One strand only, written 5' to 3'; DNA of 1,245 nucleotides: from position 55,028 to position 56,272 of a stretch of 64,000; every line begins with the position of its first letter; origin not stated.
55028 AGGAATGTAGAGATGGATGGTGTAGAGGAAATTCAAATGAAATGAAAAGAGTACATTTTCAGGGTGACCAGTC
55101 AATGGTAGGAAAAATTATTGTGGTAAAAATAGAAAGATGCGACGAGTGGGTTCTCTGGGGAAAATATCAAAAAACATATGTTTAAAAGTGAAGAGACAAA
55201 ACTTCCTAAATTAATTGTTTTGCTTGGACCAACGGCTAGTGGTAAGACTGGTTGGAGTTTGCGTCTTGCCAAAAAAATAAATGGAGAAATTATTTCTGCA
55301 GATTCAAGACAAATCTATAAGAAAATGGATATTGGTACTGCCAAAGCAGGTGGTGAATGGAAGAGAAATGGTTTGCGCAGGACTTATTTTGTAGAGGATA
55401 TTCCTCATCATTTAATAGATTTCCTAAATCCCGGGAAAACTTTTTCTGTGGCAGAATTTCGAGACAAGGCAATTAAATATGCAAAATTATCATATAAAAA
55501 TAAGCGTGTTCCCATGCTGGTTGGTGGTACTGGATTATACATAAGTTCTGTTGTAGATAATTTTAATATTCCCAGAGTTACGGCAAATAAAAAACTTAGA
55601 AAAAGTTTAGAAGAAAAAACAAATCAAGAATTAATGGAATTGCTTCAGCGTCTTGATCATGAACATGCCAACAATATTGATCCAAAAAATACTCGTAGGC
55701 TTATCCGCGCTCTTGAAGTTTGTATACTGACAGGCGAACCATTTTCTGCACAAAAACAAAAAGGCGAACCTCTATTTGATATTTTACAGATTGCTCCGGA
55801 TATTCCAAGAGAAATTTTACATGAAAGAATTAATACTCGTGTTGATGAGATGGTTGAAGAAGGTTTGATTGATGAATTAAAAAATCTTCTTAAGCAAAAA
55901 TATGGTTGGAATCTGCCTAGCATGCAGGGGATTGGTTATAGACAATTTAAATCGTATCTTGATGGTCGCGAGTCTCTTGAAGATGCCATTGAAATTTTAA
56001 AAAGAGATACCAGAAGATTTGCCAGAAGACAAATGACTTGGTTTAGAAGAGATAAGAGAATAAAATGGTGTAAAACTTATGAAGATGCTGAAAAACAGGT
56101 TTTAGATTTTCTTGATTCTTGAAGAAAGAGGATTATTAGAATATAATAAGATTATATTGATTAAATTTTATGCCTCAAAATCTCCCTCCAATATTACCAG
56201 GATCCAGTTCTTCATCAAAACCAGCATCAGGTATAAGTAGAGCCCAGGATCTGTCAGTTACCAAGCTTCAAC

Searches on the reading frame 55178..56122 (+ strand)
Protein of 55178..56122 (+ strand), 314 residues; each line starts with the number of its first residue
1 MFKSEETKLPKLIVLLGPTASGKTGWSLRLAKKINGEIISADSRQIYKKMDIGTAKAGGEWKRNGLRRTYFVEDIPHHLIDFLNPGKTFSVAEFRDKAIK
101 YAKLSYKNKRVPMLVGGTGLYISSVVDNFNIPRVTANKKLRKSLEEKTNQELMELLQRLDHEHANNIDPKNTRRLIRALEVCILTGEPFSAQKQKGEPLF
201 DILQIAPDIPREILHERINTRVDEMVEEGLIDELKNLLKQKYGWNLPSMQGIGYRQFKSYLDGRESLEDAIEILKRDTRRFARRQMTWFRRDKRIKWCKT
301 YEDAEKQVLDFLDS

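Call 29: search_protein_families(library=pfam, proteins=[window:55178-56122:+], max_evalue=0.01)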
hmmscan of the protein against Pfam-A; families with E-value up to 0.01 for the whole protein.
window:55178-56122:+ (314 aa): 3 families
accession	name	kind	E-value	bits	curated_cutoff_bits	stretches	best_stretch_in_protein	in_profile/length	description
PF01715.23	IPPT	-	1.3e-78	264.4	23.6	1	45-292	1-243/243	IPP transferase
PF01745.22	IPT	-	3.4e-06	27.1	20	1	11-72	2-62/233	Isopentenyl transferase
PF13671.12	AAA_33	-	0.00038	21.2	27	1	12-46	1-33/143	AAA domain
